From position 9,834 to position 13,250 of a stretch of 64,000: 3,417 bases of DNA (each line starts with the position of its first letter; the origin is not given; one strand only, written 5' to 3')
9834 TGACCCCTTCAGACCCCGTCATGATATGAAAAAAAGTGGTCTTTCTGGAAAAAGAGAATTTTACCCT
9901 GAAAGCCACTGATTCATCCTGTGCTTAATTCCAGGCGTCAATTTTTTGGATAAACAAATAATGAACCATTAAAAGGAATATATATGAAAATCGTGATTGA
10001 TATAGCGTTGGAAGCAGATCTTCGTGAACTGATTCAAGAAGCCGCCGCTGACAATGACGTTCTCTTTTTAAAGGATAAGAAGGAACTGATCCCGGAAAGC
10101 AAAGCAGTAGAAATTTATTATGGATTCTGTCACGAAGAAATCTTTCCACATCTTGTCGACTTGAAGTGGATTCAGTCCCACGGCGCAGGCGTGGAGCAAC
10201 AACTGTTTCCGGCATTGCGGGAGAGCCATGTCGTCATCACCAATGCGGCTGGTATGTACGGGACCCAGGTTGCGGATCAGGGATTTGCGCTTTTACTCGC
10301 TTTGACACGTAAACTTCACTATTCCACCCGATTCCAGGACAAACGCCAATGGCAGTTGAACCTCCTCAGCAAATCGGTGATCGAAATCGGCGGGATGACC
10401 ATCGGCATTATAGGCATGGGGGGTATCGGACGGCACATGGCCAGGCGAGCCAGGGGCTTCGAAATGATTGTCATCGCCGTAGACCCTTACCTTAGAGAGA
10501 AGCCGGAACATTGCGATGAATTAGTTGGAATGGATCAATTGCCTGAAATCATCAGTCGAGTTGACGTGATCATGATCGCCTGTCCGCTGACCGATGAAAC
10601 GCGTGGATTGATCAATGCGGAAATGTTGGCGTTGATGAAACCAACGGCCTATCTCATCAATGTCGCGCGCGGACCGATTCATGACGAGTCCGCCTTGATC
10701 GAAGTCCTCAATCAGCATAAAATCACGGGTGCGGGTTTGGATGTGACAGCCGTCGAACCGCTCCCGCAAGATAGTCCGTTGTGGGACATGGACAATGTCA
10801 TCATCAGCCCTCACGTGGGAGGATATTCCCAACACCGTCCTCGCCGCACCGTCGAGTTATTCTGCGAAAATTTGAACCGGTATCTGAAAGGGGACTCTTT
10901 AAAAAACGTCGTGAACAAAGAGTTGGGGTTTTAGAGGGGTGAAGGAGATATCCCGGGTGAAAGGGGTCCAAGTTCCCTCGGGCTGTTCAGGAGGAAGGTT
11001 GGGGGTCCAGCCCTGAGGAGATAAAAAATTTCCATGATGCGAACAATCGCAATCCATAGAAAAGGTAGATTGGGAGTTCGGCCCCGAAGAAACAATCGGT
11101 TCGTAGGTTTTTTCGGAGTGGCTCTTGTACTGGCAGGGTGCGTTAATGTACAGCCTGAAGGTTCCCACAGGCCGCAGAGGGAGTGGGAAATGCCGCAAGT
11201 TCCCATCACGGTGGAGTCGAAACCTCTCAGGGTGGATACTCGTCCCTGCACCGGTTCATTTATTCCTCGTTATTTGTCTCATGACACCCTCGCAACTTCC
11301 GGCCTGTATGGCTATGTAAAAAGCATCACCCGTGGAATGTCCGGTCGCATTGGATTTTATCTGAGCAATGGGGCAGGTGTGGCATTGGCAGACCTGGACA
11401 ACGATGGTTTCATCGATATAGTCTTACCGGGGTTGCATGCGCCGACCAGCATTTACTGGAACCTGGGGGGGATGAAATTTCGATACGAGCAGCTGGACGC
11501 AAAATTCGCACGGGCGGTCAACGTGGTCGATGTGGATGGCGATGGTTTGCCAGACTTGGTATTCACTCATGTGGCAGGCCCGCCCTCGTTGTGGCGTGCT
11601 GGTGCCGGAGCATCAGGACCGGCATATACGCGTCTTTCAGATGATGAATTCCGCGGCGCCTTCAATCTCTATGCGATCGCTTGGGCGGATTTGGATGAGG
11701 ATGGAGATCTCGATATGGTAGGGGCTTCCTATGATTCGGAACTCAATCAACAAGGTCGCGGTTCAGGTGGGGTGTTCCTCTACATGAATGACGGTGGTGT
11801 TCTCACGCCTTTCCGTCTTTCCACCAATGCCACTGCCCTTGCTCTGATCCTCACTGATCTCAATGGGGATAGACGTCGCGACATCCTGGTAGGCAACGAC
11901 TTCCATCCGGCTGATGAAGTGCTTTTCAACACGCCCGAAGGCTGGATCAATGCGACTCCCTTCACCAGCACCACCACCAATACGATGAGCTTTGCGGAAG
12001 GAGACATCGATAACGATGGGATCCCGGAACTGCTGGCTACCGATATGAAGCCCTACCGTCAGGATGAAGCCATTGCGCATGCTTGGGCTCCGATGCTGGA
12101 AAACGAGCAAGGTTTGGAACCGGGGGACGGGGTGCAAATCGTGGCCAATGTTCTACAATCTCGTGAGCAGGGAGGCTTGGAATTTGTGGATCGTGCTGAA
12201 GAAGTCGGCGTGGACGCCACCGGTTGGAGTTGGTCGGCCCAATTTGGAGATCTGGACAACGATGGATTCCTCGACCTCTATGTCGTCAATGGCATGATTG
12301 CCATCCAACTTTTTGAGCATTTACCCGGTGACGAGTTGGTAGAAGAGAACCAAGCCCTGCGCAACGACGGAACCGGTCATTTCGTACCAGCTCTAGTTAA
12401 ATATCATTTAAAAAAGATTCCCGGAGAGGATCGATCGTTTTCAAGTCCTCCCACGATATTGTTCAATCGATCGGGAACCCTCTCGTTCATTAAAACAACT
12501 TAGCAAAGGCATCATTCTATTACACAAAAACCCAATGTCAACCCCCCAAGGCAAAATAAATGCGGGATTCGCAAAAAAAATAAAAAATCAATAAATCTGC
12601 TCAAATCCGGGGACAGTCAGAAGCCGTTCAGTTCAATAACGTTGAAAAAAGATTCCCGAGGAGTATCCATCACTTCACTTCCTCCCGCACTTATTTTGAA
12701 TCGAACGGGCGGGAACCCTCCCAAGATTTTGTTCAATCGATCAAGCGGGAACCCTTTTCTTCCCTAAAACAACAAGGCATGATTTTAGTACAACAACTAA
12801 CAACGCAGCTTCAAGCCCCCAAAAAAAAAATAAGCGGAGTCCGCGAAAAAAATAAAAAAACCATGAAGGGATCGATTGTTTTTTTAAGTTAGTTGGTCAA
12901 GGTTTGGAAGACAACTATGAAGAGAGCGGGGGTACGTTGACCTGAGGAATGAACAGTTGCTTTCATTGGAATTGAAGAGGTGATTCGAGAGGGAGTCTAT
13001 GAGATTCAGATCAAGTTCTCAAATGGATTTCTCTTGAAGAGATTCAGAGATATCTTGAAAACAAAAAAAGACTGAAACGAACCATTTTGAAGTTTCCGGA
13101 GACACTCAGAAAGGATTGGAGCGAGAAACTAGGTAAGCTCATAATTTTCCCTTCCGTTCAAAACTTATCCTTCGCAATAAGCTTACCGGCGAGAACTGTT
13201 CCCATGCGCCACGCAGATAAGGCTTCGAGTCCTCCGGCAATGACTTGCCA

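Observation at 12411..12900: Dispersed ~250-bp repeat family that donates the C-terminus of the FG-GAP lipoprotein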

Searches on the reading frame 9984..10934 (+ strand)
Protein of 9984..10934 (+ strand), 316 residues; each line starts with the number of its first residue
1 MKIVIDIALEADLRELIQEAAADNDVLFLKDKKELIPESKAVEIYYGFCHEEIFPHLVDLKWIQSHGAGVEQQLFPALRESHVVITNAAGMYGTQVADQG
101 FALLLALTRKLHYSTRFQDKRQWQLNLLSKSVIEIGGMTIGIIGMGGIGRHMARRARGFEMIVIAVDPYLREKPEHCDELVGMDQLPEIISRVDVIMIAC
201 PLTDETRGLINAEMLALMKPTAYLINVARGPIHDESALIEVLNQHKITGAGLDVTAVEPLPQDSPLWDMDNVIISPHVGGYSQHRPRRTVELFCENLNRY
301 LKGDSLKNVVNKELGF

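Call 12: find_encoding_contigs(protein=window:9984-10934:+, flank=10000, max_places=6)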
Protein window:9984-10934:+ (316 aa): 8 contigs read that carry it; 6 places shown.
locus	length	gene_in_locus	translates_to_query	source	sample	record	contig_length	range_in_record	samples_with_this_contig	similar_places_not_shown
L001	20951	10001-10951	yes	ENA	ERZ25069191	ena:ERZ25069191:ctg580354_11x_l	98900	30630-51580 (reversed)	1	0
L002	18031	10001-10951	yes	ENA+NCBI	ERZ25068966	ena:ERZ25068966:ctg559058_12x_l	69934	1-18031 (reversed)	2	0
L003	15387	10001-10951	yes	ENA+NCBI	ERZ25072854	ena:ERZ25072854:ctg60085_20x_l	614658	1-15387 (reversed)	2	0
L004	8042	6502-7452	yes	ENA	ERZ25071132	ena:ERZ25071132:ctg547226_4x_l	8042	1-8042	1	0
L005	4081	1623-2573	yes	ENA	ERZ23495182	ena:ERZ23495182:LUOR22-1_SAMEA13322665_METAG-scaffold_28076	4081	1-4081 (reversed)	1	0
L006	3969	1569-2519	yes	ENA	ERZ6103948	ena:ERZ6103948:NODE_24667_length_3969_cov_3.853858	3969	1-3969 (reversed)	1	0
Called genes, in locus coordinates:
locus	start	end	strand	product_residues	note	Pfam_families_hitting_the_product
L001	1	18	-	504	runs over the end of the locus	PF01547:SBP_bac_1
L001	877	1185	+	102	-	-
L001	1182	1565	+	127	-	PF20126:TumE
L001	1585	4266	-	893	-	PF13185:GAF_2, PF01590:GAF, PF13492:GAF_3, PF00989:PAS, PF13188:PAS_8, PF13426:PAS_9, PF00158:Sigma54_activat, PF14532:Sigma54_activ_2, +6 more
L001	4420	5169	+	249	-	PF13701:DDE_Tnp_1_4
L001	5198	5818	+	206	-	PF13701:DDE_Tnp_1_4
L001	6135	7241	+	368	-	PF01609:DDE_Tnp_1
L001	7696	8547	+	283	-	PF00106:adh_short, PF08659:KR (weak), PF13561:adh_short_C2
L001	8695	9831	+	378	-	PF01408:GFO_IDH_MocA, PF22725:GFO_IDH_MocA_C3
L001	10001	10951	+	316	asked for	PF00389:2-Hacid_dh, PF02826:2-Hacid_dh_C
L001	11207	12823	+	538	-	PF01839:FG-GAP (faint), PF13517:FG-GAP_3, PF07593:UnbV_ASPIC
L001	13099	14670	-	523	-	-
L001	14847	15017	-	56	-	-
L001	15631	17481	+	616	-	PF00496:SBP_bac_5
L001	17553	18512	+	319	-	PF19300:BPD_transp_1_N (faint), PF00528:BPD_transp_1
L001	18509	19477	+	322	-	PF12911:OppC_N (weak), PF00528:BPD_transp_1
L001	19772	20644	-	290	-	PF05685:Uma2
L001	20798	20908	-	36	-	-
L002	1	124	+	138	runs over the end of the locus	-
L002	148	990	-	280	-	PF00106:adh_short, PF13561:adh_short_C2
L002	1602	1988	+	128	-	-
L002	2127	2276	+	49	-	PF00106:adh_short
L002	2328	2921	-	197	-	PF00528:BPD_transp_1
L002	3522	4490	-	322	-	PF19300:BPD_transp_1_N (weak), PF00528:BPD_transp_1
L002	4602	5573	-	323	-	PF00496:SBP_bac_5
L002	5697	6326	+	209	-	-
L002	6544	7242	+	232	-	PF01609:DDE_Tnp_1 (weak)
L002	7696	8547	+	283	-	PF00106:adh_short, PF08659:KR (weak), PF13561:adh_short_C2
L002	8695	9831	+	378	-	PF01408:GFO_IDH_MocA, PF22725:GFO_IDH_MocA_C3 (weak)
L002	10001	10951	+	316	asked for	PF00389:2-Hacid_dh, PF02826:2-Hacid_dh_C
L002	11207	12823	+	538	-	PF01839:FG-GAP (faint), PF13517:FG-GAP_3, PF07593:UnbV_ASPIC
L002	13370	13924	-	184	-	PF00701:DHDPS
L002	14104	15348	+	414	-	PF00872:Transposase_mut, PF10551:MULE (faint)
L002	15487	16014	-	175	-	PF00701:DHDPS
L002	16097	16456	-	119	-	-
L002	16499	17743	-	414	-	PF00872:Transposase_mut, PF10551:MULE (faint)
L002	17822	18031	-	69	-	?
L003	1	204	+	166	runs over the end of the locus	PF00202:Aminotran_3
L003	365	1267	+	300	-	PF12760:Zn_ribbon_IS1595, PF12762:DDE_Tnp_IS1595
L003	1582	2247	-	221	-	PF00106:adh_short, PF08659:KR (weak), PF13561:adh_short_C2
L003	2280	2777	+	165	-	-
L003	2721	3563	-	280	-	PF00106:adh_short, PF13561:adh_short_C2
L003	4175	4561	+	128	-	-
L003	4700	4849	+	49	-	PF00106:adh_short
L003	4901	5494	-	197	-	PF00528:BPD_transp_1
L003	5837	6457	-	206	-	PF13701:DDE_Tnp_1_4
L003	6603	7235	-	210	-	PF13701:DDE_Tnp_1_4 (weak)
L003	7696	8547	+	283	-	PF00106:adh_short, PF08659:KR (weak), PF13561:adh_short_C2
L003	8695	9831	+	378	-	PF01408:GFO_IDH_MocA, PF22725:GFO_IDH_MocA_C3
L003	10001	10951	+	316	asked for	PF00389:2-Hacid_dh, PF02826:2-Hacid_dh_C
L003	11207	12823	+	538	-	PF01839:FG-GAP (faint), PF13517:FG-GAP_3, PF07593:UnbV_ASPIC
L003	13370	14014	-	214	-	PF00701:DHDPS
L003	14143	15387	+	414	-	PF00872:Transposase_mut, PF10551:MULE (faint)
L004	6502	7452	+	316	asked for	PF00389:2-Hacid_dh, PF02826:2-Hacid_dh_C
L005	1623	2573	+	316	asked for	PF00389:2-Hacid_dh, PF02826:2-Hacid_dh_C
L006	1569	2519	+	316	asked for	PF00389:2-Hacid_dh, PF02826:2-Hacid_dh_C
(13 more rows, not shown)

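Call 13: search_protein_families(library=pfam, proteins=[window:9984-10934:+])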
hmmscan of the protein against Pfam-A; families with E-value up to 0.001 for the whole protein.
window:9984-10934:+ (316 aa): 3 families
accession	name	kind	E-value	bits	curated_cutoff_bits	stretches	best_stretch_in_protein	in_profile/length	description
PF02826.25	2-Hacid_dh_C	-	5.3e-61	205.5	25.1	1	101-279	1-178/178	D-isomer specific 2-hydroxyacid dehydrogenase, NAD binding domain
PF00389.36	2-Hacid_dh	-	9.6e-09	35.5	24.6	1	31-311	32-134/134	D-isomer specific 2-hydroxyacid dehydrogenase, catalytic domain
PF03446.21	NAD_binding_2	-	3e-05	24.5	21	1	139-248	1-113/161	NAD binding domain of 6-phosphogluconate dehydrogenase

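Call 75: list_cluster_members(proteins=[window:9984-10934:+, P0003, P0123])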
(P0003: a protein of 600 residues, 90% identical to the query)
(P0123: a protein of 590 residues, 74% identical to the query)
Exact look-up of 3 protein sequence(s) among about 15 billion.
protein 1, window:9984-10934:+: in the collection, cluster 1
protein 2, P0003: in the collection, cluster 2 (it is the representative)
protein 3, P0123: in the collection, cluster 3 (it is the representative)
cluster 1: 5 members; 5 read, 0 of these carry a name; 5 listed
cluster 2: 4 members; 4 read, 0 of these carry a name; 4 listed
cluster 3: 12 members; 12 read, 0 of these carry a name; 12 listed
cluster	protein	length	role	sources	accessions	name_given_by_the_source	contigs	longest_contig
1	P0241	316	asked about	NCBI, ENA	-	-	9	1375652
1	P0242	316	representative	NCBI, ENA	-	-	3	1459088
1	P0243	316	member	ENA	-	-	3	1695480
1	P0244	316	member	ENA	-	-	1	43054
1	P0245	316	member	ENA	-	-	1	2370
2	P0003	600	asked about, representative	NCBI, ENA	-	-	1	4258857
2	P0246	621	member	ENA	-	-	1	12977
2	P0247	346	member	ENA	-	-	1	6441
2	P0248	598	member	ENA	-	-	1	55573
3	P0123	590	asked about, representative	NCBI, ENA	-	-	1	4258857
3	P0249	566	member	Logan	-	-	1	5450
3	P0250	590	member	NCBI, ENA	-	-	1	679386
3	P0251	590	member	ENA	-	-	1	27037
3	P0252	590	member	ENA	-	-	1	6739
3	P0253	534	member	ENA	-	-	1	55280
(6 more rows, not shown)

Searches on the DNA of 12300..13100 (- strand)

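Call 11: search_rna_families(source=window, start=12300, end=13100, threshold=evalue, max_evalue=10)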
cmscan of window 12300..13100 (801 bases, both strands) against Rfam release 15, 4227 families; matches with E-value up to 10: 8.
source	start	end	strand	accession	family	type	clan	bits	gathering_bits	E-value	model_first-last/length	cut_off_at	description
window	12658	12729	+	RF02729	JA01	Gene; sRNA;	-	18.6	111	2.3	1-153/153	no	Aggregatibacter sRNA JA01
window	12902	13013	+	RF02287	TtnuCD10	Gene; snRNA; snoRNA; CD-box;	-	18.6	85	5.8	1-117/117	no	Tetrahymena snoRNA TtnuCD10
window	12966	13047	+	RF00329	snoZ162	Gene; snRNA; snoRNA; CD-box;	-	17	45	3.1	1-88/88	no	Small nucleolar RNA Z162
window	12818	12883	+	RF01675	CrcZ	Gene; sRNA;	-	15.6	95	0.072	1-398/398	no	Pseudomonas sRNA CrcZ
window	12960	13049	-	RF01962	RMST_1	Gene; lncRNA;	-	14.3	40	1.3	1-61/61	no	Rhabdomyosarcoma 2 associated transcript conserved region 1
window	12329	12399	-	RF00446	mir-133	Gene; miRNA;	-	13.7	55.5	6.6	1-74/74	no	mir-133 microRNA precursor family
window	12935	13060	+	RF02191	TCL6_1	Gene; lncRNA;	-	11.9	60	7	1-113/113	no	T-cell leukemia/lymphoma 6 conserved region 1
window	12566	12589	+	RF01675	CrcZ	Gene; sRNA;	-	9.4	95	4.7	282-305/398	no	Pseudomonas sRNA CrcZ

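Call 82: build_rna_model(alignment_id=A3, structure=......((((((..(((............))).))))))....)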
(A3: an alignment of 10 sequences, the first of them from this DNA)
Model R1 built from alignment A3 (10 sequences, 43 columns); structure: as given.
model positions 42; base pairs 9; branch points 0; effective number of sequences 10; information 1.275 bits per position. Calibrated on 0.2 Mb of random sequence (short: E-values are rough).
structure used (alignment columns):
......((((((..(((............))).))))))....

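Call 83: search_with_rna_model(model_id=R1, sources=[window, L001, L002, L003, L004, L007, L008, L009, L010, L023, L025], max_evalue=1)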
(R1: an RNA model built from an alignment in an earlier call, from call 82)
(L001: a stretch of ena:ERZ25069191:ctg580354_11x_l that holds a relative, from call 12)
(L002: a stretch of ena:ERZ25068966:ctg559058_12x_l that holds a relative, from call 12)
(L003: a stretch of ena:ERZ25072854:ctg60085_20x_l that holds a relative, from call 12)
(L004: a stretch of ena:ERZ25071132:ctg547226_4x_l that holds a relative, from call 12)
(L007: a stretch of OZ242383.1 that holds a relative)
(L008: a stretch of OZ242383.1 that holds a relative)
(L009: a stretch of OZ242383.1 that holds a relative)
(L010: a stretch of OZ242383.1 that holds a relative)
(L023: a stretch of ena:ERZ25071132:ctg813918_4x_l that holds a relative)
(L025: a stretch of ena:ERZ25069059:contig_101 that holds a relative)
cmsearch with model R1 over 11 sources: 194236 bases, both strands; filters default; matches with E-value up to 1: 13.
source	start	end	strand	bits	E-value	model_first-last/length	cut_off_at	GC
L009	6420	6461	-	66.8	2.2e-15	1-42/42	no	0.48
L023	635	676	+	65.4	5.2e-15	1-42/42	no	0.5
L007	6276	6317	-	63.9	1.4e-14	1-42/42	no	0.45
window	28903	28944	+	61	8.1e-14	1-42/42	no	0.6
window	12445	12482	-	60.2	1.3e-13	1-42/42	no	0.53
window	12679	12720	-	59.3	2.4e-13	1-42/42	no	0.55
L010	6110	6151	-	57.4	7.5e-13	1-42/42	no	0.57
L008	593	630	+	51.4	3.1e-11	1-42/42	no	0.45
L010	6182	6224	-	51.2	3.5e-11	1-42/42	no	0.44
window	12721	12756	-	35.1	7.8e-07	1-42/42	no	0.44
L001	19440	19483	+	14.4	0.29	1-42/42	no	0.48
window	28567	28591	+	13.9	0.4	1-42/42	no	0.28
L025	2540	2564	-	13.9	0.4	1-42/42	no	0.28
